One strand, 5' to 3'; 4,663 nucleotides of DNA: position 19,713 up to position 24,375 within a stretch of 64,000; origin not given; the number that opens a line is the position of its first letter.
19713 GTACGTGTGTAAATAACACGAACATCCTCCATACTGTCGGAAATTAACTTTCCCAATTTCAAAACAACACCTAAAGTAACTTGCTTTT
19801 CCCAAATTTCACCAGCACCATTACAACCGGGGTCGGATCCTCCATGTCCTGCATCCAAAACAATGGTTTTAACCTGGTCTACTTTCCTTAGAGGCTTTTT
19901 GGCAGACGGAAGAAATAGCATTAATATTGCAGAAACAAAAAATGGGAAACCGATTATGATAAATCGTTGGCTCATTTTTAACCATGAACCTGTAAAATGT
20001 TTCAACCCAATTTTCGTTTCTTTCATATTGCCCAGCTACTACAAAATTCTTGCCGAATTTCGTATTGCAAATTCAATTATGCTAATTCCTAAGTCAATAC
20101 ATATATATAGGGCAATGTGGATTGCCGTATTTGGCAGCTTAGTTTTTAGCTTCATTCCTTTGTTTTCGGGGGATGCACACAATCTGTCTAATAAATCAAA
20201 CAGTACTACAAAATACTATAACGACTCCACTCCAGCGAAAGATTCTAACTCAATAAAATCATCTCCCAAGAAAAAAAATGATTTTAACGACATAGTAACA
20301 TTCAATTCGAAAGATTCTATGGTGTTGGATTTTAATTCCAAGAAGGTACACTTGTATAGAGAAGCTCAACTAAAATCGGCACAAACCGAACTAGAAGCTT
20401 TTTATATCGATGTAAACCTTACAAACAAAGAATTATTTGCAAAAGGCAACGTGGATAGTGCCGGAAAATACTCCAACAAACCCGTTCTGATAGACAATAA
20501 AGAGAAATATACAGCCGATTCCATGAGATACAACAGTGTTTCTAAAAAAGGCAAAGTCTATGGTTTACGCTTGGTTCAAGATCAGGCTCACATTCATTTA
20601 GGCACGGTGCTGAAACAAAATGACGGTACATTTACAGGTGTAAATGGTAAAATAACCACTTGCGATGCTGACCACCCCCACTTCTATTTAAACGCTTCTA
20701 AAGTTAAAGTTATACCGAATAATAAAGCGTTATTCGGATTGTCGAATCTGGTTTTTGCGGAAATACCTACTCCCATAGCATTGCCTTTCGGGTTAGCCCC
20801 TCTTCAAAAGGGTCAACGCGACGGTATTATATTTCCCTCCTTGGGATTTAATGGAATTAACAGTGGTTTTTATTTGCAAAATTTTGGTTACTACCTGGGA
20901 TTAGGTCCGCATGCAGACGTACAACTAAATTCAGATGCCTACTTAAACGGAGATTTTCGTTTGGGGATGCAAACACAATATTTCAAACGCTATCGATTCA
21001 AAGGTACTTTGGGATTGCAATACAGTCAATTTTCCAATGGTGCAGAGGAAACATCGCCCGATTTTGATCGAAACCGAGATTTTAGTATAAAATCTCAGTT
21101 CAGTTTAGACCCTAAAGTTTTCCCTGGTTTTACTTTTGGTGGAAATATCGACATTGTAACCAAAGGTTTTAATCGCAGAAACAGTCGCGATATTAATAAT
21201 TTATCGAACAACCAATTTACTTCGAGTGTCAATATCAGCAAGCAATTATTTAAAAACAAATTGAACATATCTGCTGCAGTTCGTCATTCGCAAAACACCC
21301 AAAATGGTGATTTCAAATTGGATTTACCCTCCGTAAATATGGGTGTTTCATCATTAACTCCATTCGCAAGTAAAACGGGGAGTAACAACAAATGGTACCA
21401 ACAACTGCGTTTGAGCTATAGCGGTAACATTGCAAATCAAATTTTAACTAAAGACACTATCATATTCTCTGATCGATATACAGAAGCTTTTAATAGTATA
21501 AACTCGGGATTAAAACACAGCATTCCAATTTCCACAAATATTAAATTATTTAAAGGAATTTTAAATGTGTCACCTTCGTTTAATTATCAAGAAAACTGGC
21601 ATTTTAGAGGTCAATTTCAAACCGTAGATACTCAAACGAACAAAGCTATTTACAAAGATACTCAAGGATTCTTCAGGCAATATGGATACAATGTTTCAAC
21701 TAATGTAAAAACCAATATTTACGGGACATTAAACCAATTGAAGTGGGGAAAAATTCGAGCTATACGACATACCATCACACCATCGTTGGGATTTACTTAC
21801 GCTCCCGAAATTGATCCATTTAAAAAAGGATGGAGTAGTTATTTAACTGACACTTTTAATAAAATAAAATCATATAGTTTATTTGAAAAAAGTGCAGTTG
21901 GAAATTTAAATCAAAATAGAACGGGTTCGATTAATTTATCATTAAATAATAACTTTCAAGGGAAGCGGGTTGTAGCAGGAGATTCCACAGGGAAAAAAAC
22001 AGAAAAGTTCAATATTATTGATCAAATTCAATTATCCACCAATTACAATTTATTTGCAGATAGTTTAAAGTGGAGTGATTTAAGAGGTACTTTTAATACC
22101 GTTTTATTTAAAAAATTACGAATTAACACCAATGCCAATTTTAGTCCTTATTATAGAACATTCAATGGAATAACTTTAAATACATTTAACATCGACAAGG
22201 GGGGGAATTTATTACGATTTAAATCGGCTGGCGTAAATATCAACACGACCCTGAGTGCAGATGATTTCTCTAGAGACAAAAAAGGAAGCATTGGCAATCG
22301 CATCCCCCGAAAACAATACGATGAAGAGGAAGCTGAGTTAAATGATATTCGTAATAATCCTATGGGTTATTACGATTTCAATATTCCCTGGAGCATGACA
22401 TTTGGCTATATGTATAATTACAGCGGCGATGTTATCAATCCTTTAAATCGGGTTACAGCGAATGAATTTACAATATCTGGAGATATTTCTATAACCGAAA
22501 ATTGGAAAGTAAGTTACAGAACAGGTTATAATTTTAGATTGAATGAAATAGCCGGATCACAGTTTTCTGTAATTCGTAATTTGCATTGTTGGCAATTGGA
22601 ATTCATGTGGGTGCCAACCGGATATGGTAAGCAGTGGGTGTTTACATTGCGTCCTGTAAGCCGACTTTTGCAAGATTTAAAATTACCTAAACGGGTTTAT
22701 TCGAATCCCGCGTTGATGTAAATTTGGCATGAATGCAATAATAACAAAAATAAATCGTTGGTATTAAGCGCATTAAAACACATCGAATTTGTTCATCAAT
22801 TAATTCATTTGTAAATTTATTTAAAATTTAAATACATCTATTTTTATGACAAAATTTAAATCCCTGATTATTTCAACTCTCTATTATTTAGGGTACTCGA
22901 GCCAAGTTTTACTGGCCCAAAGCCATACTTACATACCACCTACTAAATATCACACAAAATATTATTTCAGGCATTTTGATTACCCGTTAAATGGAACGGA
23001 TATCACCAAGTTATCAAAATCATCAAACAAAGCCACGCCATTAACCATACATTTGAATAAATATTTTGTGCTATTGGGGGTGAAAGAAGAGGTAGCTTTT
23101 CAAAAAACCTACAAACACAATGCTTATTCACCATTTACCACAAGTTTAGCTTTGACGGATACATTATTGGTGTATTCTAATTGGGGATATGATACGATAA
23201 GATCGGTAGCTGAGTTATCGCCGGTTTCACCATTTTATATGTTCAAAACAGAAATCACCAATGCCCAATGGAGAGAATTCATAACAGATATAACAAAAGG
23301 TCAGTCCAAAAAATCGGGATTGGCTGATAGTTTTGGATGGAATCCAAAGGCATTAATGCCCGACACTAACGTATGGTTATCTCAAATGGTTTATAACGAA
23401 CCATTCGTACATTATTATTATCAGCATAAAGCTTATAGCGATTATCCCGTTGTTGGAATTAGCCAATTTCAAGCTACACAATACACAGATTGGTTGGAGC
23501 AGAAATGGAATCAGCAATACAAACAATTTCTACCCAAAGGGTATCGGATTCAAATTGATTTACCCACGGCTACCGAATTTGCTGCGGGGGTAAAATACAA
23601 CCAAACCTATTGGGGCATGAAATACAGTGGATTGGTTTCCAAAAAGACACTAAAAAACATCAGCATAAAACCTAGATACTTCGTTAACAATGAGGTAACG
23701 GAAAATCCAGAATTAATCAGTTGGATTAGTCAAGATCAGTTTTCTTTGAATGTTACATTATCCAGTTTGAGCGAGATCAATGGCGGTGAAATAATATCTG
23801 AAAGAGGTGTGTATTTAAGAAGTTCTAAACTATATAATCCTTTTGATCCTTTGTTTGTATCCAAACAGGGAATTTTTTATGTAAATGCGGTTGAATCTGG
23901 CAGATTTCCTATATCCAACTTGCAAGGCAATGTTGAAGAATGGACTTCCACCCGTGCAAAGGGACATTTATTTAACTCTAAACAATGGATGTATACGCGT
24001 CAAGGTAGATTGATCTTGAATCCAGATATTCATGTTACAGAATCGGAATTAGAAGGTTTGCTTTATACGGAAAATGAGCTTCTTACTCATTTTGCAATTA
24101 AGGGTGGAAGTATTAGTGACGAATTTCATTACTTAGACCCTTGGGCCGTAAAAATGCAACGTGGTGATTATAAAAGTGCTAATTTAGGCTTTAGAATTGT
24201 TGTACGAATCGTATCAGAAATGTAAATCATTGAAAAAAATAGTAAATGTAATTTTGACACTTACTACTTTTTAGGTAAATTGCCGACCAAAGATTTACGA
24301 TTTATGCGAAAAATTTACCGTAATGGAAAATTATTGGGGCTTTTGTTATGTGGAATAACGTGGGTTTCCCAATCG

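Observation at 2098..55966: Exact 12-13-mer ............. recurs seven times on both strands, in three reading frames and in non-coding DNA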

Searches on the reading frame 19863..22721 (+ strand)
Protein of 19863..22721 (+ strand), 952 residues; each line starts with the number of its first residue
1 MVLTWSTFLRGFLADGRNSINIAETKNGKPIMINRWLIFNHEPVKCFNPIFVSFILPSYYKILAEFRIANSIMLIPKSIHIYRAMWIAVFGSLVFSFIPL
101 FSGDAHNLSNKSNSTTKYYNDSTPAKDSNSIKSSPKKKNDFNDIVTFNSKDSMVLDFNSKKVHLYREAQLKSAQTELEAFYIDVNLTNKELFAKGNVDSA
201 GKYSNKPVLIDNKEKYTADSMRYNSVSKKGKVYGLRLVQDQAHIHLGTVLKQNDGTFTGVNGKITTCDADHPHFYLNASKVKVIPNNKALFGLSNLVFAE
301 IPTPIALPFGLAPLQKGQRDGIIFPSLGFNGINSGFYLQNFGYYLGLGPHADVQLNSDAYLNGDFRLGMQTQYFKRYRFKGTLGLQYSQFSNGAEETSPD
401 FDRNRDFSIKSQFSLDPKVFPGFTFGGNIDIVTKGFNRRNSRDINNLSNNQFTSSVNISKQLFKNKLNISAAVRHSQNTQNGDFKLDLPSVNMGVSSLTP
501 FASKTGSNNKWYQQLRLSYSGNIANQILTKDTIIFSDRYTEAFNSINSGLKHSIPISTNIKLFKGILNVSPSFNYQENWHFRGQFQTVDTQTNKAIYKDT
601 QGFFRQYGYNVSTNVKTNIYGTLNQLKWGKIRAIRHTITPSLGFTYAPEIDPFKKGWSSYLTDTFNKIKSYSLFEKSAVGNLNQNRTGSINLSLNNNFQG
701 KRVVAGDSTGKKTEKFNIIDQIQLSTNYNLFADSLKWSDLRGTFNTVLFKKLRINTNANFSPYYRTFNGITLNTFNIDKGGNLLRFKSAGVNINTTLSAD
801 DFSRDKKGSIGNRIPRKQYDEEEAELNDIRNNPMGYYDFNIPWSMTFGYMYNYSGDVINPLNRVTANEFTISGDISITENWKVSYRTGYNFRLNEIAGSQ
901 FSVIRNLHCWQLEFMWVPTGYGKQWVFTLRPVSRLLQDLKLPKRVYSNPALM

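Call 10: search_protein_families(library=ncbifam, proteins=[window:19863-22721:+])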
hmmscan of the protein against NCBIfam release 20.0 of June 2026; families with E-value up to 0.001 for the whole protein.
window:19863-22721:+ (952 aa): 0 families

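Call 61: search_protein_families(library=pfam, proteins=[window:19863-22721:+], max_evalue=0.00001)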
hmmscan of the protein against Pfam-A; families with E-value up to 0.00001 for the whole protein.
window:19863-22721:+ (952 aa): 1 family
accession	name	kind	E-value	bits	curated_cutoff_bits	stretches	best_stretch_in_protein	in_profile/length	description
PF19838.5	LptD_2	-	3.8e-124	415.3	22.5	1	291-763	3-464/464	LptD protein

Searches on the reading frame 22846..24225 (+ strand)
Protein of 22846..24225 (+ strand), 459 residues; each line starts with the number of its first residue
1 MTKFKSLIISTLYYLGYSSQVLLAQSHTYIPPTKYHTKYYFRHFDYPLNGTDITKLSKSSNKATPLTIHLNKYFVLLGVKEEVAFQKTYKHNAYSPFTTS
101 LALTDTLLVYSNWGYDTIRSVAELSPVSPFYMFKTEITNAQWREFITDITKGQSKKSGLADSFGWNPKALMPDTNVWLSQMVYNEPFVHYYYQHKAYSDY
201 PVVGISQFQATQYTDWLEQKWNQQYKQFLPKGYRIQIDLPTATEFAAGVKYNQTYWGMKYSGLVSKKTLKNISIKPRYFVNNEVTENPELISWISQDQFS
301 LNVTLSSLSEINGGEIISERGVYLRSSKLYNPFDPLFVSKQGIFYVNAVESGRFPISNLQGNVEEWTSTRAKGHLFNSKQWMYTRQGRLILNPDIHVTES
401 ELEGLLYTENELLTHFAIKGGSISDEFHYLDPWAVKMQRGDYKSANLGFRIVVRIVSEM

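Call 61: search_protein_families(library=pfam, proteins=[window:22846-24225:+], max_evalue=0.00001)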
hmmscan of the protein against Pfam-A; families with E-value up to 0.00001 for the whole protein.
window:22846-24225:+ (459 aa): 1 family
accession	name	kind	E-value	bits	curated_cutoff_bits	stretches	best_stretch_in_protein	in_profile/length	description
PF03781.23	FGE-sulfatase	-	1.2e-15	58.3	23.3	1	119-257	27-134/255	Sulfatase-modifying factor enzyme 1-like domain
